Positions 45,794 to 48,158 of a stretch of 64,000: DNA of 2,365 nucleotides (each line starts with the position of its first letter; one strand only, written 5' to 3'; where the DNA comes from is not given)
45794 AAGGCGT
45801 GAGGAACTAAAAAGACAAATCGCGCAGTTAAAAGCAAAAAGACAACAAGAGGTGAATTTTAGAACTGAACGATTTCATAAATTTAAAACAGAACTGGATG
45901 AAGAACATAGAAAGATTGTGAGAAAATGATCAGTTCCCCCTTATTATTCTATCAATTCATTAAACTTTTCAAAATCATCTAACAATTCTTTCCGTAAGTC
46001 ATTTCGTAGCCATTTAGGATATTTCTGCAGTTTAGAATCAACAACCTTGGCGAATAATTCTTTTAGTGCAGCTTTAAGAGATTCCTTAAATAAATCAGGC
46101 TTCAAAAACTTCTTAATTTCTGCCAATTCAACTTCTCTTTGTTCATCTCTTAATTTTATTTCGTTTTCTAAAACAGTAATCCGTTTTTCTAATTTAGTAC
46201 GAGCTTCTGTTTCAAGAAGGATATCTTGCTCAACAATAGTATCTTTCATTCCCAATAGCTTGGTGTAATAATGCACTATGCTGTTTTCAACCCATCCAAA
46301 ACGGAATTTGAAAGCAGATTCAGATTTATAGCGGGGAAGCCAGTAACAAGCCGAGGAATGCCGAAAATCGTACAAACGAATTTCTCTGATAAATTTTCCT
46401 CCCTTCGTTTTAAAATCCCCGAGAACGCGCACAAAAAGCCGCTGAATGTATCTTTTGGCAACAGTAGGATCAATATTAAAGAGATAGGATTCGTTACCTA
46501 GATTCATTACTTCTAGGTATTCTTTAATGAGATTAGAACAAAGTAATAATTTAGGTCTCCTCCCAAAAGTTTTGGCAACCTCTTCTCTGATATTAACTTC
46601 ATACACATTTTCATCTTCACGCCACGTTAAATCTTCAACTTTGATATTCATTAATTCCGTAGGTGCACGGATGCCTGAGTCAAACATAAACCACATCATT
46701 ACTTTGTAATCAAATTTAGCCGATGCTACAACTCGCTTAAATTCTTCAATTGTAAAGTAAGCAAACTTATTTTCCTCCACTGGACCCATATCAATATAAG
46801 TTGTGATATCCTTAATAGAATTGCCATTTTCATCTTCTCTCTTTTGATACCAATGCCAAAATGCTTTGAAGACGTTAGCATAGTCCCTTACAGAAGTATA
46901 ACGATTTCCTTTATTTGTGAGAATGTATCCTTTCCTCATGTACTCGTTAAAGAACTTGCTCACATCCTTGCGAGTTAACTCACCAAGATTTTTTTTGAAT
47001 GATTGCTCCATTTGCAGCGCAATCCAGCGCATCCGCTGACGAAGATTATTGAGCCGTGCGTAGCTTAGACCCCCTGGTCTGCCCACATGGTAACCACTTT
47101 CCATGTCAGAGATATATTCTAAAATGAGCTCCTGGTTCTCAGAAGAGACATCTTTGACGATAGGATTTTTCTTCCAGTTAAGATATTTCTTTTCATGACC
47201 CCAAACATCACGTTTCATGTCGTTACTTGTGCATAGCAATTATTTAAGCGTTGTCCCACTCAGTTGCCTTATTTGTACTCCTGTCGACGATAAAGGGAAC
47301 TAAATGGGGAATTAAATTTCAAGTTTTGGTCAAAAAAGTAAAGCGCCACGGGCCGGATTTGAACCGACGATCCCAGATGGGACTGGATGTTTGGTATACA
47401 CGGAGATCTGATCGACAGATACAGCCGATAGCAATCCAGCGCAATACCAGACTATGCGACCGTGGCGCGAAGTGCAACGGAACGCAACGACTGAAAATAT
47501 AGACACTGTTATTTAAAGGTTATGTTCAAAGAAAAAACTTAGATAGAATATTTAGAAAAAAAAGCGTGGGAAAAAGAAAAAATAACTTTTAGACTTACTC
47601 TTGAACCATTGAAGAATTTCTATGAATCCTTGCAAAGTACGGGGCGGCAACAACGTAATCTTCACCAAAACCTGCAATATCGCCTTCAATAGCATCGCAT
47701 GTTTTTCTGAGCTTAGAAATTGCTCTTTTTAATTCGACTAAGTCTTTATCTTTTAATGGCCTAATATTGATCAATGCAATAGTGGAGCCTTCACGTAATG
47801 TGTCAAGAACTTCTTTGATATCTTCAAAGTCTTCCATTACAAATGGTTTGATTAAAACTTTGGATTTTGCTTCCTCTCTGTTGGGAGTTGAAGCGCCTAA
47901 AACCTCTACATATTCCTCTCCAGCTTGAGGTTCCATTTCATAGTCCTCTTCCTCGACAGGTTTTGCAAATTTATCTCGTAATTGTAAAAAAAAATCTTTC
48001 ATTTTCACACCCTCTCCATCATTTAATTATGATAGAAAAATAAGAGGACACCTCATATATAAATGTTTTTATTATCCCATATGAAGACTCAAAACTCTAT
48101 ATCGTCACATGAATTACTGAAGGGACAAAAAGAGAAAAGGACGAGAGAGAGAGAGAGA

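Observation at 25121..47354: Putative ~22-kb tRNA-Ser-integrated genomic island carrying the giant adhesin, subtilase, beta-propeller proteins and regulators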

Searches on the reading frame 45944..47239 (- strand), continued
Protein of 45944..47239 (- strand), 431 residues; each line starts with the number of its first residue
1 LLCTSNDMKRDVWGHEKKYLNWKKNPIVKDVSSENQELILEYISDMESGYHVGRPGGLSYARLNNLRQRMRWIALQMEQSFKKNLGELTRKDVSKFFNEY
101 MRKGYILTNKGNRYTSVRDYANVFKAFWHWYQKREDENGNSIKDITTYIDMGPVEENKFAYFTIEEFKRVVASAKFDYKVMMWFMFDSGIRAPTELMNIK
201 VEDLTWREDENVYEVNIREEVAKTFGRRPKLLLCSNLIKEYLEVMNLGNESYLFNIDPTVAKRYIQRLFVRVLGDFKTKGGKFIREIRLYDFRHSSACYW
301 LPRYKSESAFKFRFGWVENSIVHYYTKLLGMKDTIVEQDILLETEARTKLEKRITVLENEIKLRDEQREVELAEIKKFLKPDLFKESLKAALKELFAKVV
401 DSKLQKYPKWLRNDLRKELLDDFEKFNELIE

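Call 68: predict_structure(alignment_id=A2)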
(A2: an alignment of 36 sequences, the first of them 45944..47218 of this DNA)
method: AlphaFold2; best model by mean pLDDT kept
length: 424 residues; sequences in the alignment: 36
mean_pLDDT: 87.9   pTM: 0.72
mean pLDDT of the five models: 87.9, 85.5, 85.3, 84.7, 84.4
residues with pLDDT >= 90: 259; 70-90: 122; 50-70: 36; < 50: 7
segments of 3 or more residues with pLDDT < 50: 323-327
pLDDT, mean of each block of 10 residues (from residue 1): 87 96 97 97 85 94 97 96 98 95 93 96 96 96 91 94 97 97 91 95 92 73 93 96 94 96 98 94 94 88 86 87 51 52 71 82 75 63 80 83 84 79 66
secondary structure, 60 per line:
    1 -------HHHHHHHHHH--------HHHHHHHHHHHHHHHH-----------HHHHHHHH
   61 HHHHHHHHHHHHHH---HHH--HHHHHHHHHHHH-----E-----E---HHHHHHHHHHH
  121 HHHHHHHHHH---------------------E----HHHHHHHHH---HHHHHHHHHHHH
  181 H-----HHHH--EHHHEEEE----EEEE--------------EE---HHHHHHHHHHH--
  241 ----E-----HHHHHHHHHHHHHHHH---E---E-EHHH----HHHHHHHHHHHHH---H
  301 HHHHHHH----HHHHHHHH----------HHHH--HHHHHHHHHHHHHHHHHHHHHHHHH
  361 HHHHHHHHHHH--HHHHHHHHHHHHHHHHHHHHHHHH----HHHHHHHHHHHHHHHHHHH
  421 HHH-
elements in order: H8-17 H26-41 H53-74 H83-94 H110-130 H157-165 H169-181 H187-190 E197-200 E205-208 H228-238 H251-266 H284-296 H300-307 H312-319 H330-333 H336-371 H374-397 H402-423

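Call 70: fold_search(model_id=the predicted structure, library=pdb)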
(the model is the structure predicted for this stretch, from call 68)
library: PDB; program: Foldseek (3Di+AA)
matches with E <= 10: 248; with E <= 0.001: 65
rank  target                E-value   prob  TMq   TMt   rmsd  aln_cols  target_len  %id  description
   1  2a3v_A                4.0e-07  1.00  0.42  0.54   7.6       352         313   14  Structural basis for broad DNA-specificity in integron recombination (released 2006-05-02)
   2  5hxy_C                5.1e-07  1.00  0.31  0.46  14.6       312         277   17  Crystal structure of XerA recombinase (released 2017-02-01)
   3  5u91_A                5.9e-07  1.00  0.47  0.59   9.2       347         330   12  Crystal structure of Tre/loxLTR complex (released 2017-07-26)
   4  5hxy_B                5.9e-07  1.00  0.31  0.46  14.6       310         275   17  Crystal structure of XerA recombinase (released 2017-02-01)
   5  1nzb_A                6.6e-07  1.00  0.46  0.58   9.3       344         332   14  Crystal structure of wild type Cre recombinase-loxP synapse (released 2003-09-16)
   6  2a3v_C                6.6e-07  1.00  0.42  0.54   8.5       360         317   13  Structural basis for broad DNA-specificity in integron recombination (released 2006-05-02)
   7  2a3v_B                8.0e-07  1.00  0.40  0.51   8.1       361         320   14  Structural basis for broad DNA-specificity in integron recombination (released 2006-05-02)
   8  5u91_B                1.0e-06  1.00  0.48  0.60   9.2       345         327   12  Crystal structure of Tre/loxLTR complex (released 2017-07-26)
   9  1z1b_A                1.6e-06  1.00  0.45  0.54   7.5       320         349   11  Crystal structure of a lambda integrase dimer bound to a COC' core site (released 2005-06-28)
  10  1z19_B                1.9e-06  1.00  0.45  0.63   7.5       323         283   12  Crystal structure of a lambda integrase(75-356) dimer bound to a COC' core site (released 2005-06-28)
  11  5hxy_A                2.1e-06  1.00  0.32  0.46  14.3       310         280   18  Crystal structure of XerA recombinase (released 2017-02-01)
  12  1z1g_A                2.2e-06  1.00  0.46  0.55   7.6       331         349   12  Crystal structure of a lambda integrase tetramer bound to a Holliday junction (released 2005-06-28)
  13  4a8e                  2.4e-06  1.00  0.28  0.41  10.6       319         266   18  The structure of a dimeric Xer recombinase from archaea (released 2012-12-05)
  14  5u91_E                2.6e-06  1.00  0.43  0.54  10.8       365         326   12  Crystal structure of Tre/loxLTR complex (released 2017-07-26)
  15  1drg_A                2.8e-06  1.00  0.46  0.59   5.2       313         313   13  CRYSTAL STRUCTURE OF TRIMERIC CRE RECOMBINASE-LOX COMPLEX (released 2001-10-19)
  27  5hxy_F                8.6e-06  1.00  0.31  0.48  14.1       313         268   17  Crystal structure of XerA recombinase (released 2017-02-01)
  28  5hxy_D                8.6e-06  1.00  0.32  0.48  14.4       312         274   17  Crystal structure of XerA recombinase (released 2017-02-01)
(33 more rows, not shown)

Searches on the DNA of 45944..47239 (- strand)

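Call 23: search_rna_families(sources=[L003, L004, L005, L006, L008], threshold=gathering)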
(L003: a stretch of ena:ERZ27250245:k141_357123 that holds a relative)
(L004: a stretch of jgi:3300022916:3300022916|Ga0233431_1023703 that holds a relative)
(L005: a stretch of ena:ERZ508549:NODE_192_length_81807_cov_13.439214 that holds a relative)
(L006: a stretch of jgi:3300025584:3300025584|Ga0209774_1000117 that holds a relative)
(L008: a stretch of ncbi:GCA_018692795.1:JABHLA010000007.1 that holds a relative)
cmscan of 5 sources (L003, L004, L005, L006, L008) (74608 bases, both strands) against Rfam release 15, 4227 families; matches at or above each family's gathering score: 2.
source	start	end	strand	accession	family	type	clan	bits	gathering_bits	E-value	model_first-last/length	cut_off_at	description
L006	8804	8931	+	RF00005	tRNA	Gene; tRNA;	CL00001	55.3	29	4.2e-09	1-71/71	no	tRNA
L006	9792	9875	+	RF00005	tRNA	Gene; tRNA;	CL00001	54.9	29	5.1e-09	1-71/71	no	tRNA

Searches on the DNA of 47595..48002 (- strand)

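Call 49: search_rna_families(sources=[L030, L062, L060], threshold=gathering)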
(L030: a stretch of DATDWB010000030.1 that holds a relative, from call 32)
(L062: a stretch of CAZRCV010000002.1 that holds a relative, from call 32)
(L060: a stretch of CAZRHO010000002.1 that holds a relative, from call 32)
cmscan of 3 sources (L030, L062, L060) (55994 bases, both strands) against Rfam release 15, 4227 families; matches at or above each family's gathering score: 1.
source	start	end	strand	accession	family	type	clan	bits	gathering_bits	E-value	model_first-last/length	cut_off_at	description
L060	8192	8312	+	RF00005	tRNA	Gene; tRNA;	CL00001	40.2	29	4.3e-05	1-71/71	no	tRNA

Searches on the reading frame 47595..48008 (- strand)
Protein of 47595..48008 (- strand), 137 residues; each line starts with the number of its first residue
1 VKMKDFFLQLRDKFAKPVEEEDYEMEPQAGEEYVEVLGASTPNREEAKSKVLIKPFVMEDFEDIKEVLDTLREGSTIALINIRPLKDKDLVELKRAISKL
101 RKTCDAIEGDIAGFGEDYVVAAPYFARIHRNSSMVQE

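Call 12: search_protein_families(library=pfam, proteins=[window:47595-48008:-], max_evalue=1)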
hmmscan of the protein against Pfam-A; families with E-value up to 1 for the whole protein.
window:47595-48008:- (137 aa): 2 families
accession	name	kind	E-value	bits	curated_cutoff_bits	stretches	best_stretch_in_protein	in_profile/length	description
PF04472.17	SepF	-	1.1e-09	38.8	27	1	54-125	2-69/72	Cell division protein SepF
PF22373.2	MG491_central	-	0.1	13.3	27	0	30-72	30-73/132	Organelle protein MG491, central domain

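Call 16: find_encoding_contigs(protein=window:47595-48008:-, flank=10000, max_places=10)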
Protein window:47595-48008:- (137 aa): no gene with exactly this product is on record in the collection.

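Call 27: find_encoding_contigs(protein=window:47595-48002:-, flank=6000, max_places=10)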
Protein window:47595-48002:- (135 aa): 3 contigs read that carry it; 1 place shown.
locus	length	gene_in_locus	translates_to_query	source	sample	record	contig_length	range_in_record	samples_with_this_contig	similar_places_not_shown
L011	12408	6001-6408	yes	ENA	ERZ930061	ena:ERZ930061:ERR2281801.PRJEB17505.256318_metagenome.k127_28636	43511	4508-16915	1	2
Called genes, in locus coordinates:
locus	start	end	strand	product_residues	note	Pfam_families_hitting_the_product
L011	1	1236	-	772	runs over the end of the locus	PF00437:T2SSE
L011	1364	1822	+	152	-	-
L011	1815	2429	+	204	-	-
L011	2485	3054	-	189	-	-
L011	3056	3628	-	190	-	-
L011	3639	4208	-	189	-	-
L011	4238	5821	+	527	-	-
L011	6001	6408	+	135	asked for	PF04472:SepF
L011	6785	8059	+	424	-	-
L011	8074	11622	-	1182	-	PF06739:SBBP (faint)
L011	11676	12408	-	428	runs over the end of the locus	PF06739:SBBP (faint), PF07494:Reg_prop (faint)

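Call 29: find_homologous_proteins(query=window:47595-48002:-, max_evalue=1e-10)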
Query window:47595-48002:- (135 aa): 3544 proteins with E <= 1e-10 among 3554 candidates; the best 120 are listed.
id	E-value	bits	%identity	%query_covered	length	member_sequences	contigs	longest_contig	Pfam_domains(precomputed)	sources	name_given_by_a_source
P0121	5.2e-81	287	100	100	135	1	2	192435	PF04472.18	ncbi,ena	-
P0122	4.4e-57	209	76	99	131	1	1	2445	PF04472.18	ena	-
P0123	4.5e-57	209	74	100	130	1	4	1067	PF04472.18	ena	-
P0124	1.4e-56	208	77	98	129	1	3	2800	PF04472.18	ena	-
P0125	4.5e-56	206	76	98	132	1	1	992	PF04472.18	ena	-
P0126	5.3e-56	206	75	96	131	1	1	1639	PF04472.18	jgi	jgi:SepF-like predicted cell division protein (DUF552 family)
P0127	6.0e-56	206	75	96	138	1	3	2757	PF04472.18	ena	-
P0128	7.2e-56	205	70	100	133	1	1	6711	PF04472.18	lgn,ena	-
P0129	1.1e-55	205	76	100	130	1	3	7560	PF04472.18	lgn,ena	-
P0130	1.1e-55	205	74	96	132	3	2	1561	PF04472.18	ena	-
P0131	1.3e-55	205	73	96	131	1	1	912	PF04472.18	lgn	-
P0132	1.3e-55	205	78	96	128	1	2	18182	PF04472.18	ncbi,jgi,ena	-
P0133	1.5e-55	204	72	99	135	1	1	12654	PF04472.18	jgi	jgi:SepF-like predicted cell division protein (DUF552 family)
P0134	1.7e-55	204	75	100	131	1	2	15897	PF04472.18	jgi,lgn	-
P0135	2.0e-55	204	73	98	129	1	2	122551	PF04472.18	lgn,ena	-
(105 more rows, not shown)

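Call 32: find_related_loci(query=A1, collection=genome_contigs, flank=10000)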
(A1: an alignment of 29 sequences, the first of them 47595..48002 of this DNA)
Query A1 (135 aa) in genome_contigs; peptide patterns used: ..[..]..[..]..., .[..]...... (x = any residue, [..] = any of these).
599 stretches matched a pattern (row limit reached: there are more); 470 encode a relative of the query (tblastn E <= 1e-3); the best 80 are kept; 80 distinct loci.
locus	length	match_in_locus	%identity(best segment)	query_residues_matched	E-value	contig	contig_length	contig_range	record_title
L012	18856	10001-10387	75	1-134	2e-61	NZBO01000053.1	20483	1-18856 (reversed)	MAG: archaeon isolate ARS1334 82768, whole genome shotgun sequence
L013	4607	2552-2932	76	1-130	6e-61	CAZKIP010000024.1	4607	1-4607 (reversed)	MAG TPA_asm: uncultured Methanosarcinales archaeon isolate SRP200020_co5_333 genome assembly, contig: NODE_29570_length_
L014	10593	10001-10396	73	1-135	4e-61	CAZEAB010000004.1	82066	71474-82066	MAG TPA_asm: uncultured Methanosarcinales archaeon isolate SRP200020_co5_83 genome assembly, contig: NODE_399_length_820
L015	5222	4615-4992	76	1-130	3e-60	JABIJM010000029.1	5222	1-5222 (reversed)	MAG: Candidatus Woesearchaeota archaeon isolate SI054_bin25 k141_1136292, whole genome shotgun sequence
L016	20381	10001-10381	74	1-132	1e-59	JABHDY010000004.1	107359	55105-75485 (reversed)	MAG: Candidatus Woesearchaeota archaeon isolate SI037_bin144 k141_222353, whole genome shotgun sequence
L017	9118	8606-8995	73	1-134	1e-59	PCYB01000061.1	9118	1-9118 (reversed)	MAG: Candidatus Woesearchaeota archaeon CG10_big_fil_rev_8_21_14_0_10_36_11 CG10_8_21_14_0.10_scaffold_16019_c, whole ge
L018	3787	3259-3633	75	1-130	1e-58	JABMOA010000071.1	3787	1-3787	MAG: Candidatus Woesearchaeota archaeon isolate bin.502 k141_3085125, whole genome shotgun sequence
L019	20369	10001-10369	74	1-129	9e-59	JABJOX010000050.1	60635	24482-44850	MAG: Candidatus Woesearchaeota archaeon isolate SI075_bin52 k141_537372, whole genome shotgun sequence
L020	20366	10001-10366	74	1-128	1e-58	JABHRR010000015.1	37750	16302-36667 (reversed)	MAG: Candidatus Woesearchaeota archaeon isolate SI039_bin18 k141_216340, whole genome shotgun sequence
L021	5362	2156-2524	72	1-129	5e-58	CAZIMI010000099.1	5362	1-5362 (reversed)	MAG TPA_asm: uncultured Methanosarcinales archaeon isolate SRP077602_co6_348 genome assembly, contig: NODE_22347_length_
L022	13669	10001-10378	72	1-130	5e-58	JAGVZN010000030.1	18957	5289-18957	Candidatus Woesearchaeota archaeon isolate RIFCSPLOWO2_01_FULL_44_20 rifcsplowo2_01_scaffold_5557, whole genome shotgun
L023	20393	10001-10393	71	1-135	7e-58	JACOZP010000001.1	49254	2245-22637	MAG: Candidatus Woesearchaeota archaeon isolate NC_groundwater_208_Ag_S-0.1um_42_19 S4_GD2017_2_S1_scaffold_1031, whole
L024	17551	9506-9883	72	1-130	9e-58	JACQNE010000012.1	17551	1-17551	MAG: Candidatus Woesearchaeota archaeon isolate NC_groundwater_1247_Ag_S-0.1um_44_80 S_p1_S3_coassembly_k141_811310, who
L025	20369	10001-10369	74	1-129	2e-57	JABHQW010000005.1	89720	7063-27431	MAG: Candidatus Woesearchaeota archaeon isolate SI039_bin115 k141_912654, whole genome shotgun sequence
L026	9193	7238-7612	73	1-131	6e-57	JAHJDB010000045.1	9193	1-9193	MAG: Nanoarchaeota archaeon isolate Modern_marine.mb.327 Modern_marine.mb.327_k141_1191485, whole genome shotgun sequenc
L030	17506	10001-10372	76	1-129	3e-56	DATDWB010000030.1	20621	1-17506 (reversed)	MAG TPA_asm: Candidatus Nanoarchaeia archaeon isolate SMAG_U8099 k141_560717, whole genome shotgun sequence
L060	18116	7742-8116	73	1-130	7e-53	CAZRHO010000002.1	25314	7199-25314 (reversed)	MAG TPA_asm: uncultured Methanosarcinales archaeon isolate binchicken_co141_112 genome assembly, contig: NODE_8691_lengt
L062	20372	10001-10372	70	1-129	7e-52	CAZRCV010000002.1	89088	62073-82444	MAG TPA_asm: uncultured Methanosarcinales archaeon isolate SRP269290_co2_422 genome assembly, contig: NODE_168_length_89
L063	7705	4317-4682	66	1-130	6e-52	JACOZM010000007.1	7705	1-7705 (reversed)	MAG: Candidatus Woesearchaeota archaeon isolate NC_groundwater_205_Ag_S-0.1um_36_6 S4_GD2017_2_S1_scaffold_9765, whole g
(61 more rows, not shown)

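Call 83: search_protein_families(library=pfam, proteins=[L060:8441-8884:+, L060:9009-9695:+, L060:10526-11194:+, L060:11246-15592:+, L060:15615-17030:+, L060:17015-17794:+, L063:5705-6589:-, L062:11518-16392:+, L030:11305-14643:+], max_evalue=0.001)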
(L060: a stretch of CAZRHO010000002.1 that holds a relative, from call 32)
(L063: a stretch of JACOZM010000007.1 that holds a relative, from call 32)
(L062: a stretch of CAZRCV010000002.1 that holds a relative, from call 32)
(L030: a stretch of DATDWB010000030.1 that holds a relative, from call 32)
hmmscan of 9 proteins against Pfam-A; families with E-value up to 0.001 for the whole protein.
L060:8441-8884:+ (147 aa): 0 families

L060:9009-9695:+ (228 aa): 2 families
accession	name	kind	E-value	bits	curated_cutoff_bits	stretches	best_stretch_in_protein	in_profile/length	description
PF05708.18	Peptidase_C92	-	3e-20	73.4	27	1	56-184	2-136/166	Permuted papain-like amidase enzyme, YaeF/YiiX, C92 family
PF00877.26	NLPC_P60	-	1.5e-05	25.3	23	1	51-117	46-104/105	NlpC/P60 family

L060:10526-11194:+ (222 aa): 0 families

L060:11246-15592:+ (1448 aa): 7 families
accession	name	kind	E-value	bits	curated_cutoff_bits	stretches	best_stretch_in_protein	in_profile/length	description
PF13385.13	Laminin_G_3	-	4.8e-93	309.6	27.6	4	384-553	1-150/151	Concanavalin A-like lectin/glucanases superfamily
PF02973.23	Sialidase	-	4.4e-20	72.4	26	2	484-554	115-182/189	Sialidase, N-terminal domain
PF00354.24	Pentaxin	-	1.8e-17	64.2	25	0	467-560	80-170/194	Pentaxin family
PF02210.31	Laminin_G_2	-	9.1e-15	55.7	22.9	0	670-764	28-123/126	Laminin G domain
PF07953.20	Toxin_R_bind_N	-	1.6e-09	38.2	23.8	2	624-724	55-154/191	Clostridium neurotoxin, N-terminal receptor binding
PF00054.30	Laminin_G_1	-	1.1e-08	35.8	24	0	448-544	28-126/131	Laminin G domain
PF22820.2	TcaA_3rd_4th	-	0.0002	21.7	27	0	702-730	6-37/73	TcaA protein 3rd/4th domain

L060:15615-17030:+ (471 aa): 0 families

L060:17015-17794:+ (259 aa): 0 families

L063:5705-6589:- (294 aa): 0 families

L062:11518-16392:+ (1624 aa): 0 families

L030:11305-14643:+ (1112 aa): 0 families
